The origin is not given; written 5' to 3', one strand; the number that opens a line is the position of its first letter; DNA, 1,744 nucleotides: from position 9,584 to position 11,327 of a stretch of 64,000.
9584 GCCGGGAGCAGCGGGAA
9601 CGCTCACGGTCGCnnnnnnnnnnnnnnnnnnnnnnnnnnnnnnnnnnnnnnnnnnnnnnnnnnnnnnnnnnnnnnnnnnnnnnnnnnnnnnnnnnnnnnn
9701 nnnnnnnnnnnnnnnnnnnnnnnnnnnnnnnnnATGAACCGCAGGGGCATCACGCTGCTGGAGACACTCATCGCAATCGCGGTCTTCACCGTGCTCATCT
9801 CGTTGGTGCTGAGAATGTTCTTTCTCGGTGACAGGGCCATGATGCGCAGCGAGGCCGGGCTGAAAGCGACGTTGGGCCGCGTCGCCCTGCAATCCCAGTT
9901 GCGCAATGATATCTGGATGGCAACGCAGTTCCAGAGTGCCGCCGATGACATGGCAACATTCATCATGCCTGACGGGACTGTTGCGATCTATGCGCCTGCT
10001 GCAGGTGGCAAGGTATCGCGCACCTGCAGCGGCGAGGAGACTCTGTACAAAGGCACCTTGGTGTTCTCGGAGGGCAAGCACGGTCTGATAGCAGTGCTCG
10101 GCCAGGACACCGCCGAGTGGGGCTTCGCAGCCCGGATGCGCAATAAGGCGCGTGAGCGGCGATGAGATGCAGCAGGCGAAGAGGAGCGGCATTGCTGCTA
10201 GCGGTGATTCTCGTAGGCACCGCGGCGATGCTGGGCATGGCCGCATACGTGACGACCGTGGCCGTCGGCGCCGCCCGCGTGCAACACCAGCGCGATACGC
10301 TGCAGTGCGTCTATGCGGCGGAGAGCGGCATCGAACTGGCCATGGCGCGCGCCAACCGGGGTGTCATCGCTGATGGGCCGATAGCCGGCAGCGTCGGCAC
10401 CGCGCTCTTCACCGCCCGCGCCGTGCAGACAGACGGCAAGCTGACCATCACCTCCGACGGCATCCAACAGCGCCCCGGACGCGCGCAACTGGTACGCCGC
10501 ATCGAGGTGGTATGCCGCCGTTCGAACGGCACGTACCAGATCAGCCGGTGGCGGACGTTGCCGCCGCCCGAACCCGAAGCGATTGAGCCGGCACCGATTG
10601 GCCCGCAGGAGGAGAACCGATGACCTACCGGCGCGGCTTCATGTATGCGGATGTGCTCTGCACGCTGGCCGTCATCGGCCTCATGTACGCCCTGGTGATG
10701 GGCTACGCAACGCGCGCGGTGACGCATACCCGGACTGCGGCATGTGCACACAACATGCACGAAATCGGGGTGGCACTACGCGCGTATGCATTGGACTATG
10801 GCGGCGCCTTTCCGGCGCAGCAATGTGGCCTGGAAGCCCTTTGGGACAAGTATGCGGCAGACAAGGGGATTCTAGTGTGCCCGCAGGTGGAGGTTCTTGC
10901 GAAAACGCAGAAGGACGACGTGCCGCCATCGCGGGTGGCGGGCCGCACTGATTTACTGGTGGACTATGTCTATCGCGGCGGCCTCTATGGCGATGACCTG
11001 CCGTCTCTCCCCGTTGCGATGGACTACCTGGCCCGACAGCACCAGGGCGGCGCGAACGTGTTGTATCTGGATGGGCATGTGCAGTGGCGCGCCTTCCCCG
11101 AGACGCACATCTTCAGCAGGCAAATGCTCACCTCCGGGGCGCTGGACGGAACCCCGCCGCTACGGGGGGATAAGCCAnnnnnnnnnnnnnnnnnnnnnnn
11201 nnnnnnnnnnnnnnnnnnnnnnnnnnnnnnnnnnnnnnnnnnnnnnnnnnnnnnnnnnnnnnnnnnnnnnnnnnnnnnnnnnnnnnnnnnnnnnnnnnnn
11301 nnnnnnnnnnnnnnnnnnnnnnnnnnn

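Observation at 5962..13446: T2SS/T4P-like operon with three minor pseudopilins and five tandem DUF1559 prepilin paralogs; no secretin, GspC/L/M or prepilin peptidase in cis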

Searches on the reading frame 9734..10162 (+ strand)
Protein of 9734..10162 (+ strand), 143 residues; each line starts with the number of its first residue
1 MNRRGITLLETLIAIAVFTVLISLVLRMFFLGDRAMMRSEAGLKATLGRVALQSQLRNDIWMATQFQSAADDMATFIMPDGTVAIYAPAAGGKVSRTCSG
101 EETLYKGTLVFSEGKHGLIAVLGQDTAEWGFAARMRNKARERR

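Call 4: search_protein_families(library=pfam, proteins=[window:9734-10162:+], max_evalue=0.1)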
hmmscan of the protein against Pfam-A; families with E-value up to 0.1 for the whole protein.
window:9734-10162:+ (143 aa): 2 families
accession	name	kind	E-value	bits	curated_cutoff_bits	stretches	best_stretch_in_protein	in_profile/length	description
PF07963.17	N_methyl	-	1.6e-05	24.7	21.2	1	2-26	3-27/27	Prokaryotic N-terminal methylation motif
PF11773.13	ComGE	-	0.014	15.7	25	1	8-34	2-28/82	Competence system putative prepilin ComGE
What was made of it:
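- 9734..10165 (+): m2: 143-aa prepilin-type protein (MNRRG|ITLLE, Glu5 present). N_methyl 24.7 bits, above GA (call 4).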

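Call 5: search_protein_families(library=ncbifam, proteins=[window:9734-10162:+], max_evalue=0.1)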
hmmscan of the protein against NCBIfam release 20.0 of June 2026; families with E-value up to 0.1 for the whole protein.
window:9734-10162:+ (143 aa): 8 families
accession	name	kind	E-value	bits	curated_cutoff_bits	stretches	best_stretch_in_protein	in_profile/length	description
NF041013.1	T4P_ComGE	equivalog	0.00013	22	49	1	4-30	4-30/83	competence type IV pilus minor pilin ComGE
TIGR02532.1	IV_pilin_GFxxxE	domain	0.0039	17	16.3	1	3-26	1-24/24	prepilin-type N-terminal cleavage/methylation domain-containing protein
TIGR01707.1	gspI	equivalog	0.0054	17.2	44.35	1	5-57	1-50/101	type II secretion system minor pseudopilin GspI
TIGR01711.1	gspJ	equivalog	0.023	14.5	64.85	1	4-29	1-26/192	type II secretion system minor pseudopilin GspJ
NF047828.1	T3SSXpsI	equivalog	0.036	14.1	150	1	4-55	2-53/132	type II secretion system protein XpsI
NF041014.1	pilin_ComGG_2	equivalog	0.043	14.4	40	1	3-65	3-65/101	competence type IV pilus minor pilin ComGG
NF041002.1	pilin_ComGF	equivalog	0.053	13.7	80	1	4-31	2-29/139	competence type IV pilus minor pilin ComGF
NF011630.0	PRK15056.1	equivalog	0.074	12.2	393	0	69-127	21-72/274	manganese/iron ABC transporter ATP-binding protein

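Call 44: search_solved_structures(query=A4, max_evalue=10)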
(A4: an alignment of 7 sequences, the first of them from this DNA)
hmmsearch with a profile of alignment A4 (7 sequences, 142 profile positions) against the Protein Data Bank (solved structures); distinct sequences matched with E-value up to 10: 12.
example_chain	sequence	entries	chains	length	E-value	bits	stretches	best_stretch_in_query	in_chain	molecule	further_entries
9egp_A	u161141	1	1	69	0.0017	21.6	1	2-47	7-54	Geopilin domain 1 protein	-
7tgg_A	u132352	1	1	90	0.0051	20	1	2-29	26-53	Geopilin domain 1 protein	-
9laa_A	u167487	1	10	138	0.091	16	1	3-33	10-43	Type IV pilin protein PilA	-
5wda_A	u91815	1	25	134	0.17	15.1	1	6-40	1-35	General secretion pathway protein G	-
1ay2_A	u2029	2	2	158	1.3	12.3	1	6-30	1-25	TYPE 4 PILIN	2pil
2m7g_A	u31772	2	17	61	1.3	12.2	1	6-33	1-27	Geopilin domain 1 protein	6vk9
6vs7_A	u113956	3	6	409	1.3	12.2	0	59-97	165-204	Adhesin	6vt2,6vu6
9lab_B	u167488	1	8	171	2.1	11.6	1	2-23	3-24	MSHA major pilin subunit MshA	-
8p3b_A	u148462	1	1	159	2.8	11.2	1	6-30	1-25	Fimbrial protein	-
2hi2_A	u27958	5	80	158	3.1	11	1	6-30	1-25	Fimbrial protein | PilA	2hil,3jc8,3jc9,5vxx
6xxd_A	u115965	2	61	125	4.6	10.4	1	6-35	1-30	PilA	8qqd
5kua_A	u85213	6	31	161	5.2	10.3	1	6-30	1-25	pilin | Neisseria meningitidis PilE variant SB-GATDH | Neisseria meningitidis PilE, SB-DATDH variant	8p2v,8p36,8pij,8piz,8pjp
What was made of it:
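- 9734..10165 (+): Only the N-terminal helix matches pilins in the PDB (call 44).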

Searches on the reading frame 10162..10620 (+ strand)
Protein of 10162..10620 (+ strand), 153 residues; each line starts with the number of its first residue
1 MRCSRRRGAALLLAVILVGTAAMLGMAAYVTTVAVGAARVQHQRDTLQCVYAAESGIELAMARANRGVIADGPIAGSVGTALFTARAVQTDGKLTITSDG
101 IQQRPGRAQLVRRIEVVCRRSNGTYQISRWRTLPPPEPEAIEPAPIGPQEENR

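Call 4: search_protein_families(library=pfam, proteins=[window:10162-10620:+], max_evalue=0.1)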
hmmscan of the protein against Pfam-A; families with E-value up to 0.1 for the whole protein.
window:10162-10620:+ (153 aa): 1 family
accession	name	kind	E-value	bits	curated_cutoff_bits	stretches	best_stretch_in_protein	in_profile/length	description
PF03616.19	Glt_symporter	-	0.033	13.3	26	1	17-89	117-189/368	Sodium/glutamate symporter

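Call 5: search_protein_families(library=ncbifam, proteins=[window:10162-10620:+], max_evalue=0.1)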
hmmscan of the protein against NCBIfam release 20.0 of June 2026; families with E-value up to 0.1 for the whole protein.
window:10162-10620:+ (153 aa): 0 families

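Call 45: search_solved_structures(query=A5, max_evalue=10)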
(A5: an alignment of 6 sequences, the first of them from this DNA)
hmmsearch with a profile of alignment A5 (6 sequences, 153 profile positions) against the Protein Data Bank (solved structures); distinct sequences matched with E-value up to 10: 3.
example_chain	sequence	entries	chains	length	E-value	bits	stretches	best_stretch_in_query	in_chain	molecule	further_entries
1pl6_A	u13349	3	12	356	0.059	16.2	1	4-42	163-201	Sorbitol dehydrogenase | human sorbitol dehydrogenase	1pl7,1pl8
3qe3_A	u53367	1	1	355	1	12.2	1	4-41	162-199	Sorbitol dehydrogenase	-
1mhs_A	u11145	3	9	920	5.3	9.9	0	24-59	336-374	Plasma Membrane ATPase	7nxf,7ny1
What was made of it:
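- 10162..10623 (+): m3: 153-aa class III-like protein with no Glu5 (RRRG|AALLL). It carries a PilX_N/GspK-like '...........' motif and is the putative tip or initiator subunit. No profile hit (calls 4, 5, 45).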

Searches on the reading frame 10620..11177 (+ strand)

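Call 4: search_protein_families(library=pfam, proteins=[window:10620-11177:+], max_evalue=0.1)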
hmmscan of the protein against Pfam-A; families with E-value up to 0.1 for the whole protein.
window:10620-11177:+ (186 aa): 3 families
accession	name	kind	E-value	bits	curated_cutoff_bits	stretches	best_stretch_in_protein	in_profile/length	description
PF07596.16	SBP_bac_10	-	3.6e-05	24.4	23.3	1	37-68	7-37/268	Protein of unknown function (DUF1559)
PF14023.12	Bestrophin-like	-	0.011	15.7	32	1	14-81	32-98/232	Bestrophin-like domain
PF08334.16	T2SSG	-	0.013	16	21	1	35-79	7-50/108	Type II secretion system (T2SS), protein G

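Call 5: search_protein_families(library=ncbifam, proteins=[window:10620-11177:+], max_evalue=0.1)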
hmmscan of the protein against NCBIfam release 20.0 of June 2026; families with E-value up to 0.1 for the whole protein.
window:10620-11177:+ (186 aa): 3 families
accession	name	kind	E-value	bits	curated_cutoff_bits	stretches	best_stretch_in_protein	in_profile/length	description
TIGR04294.2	pre_pil_HX9DG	domain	1.1e-06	28.2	19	1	140-156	4-20/22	H-X9-DG-CTERM domain-containing protein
TIGR01710.1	typeII_sec_gspG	equivalog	1.2e-06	28.6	88.85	1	5-77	1-72/134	type II secretion system major pseudopilin GspG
NF008232.0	PRK10999.1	equivalog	0.076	11.7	392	0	90-120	450-480/520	maltose ABC transporter permease MalF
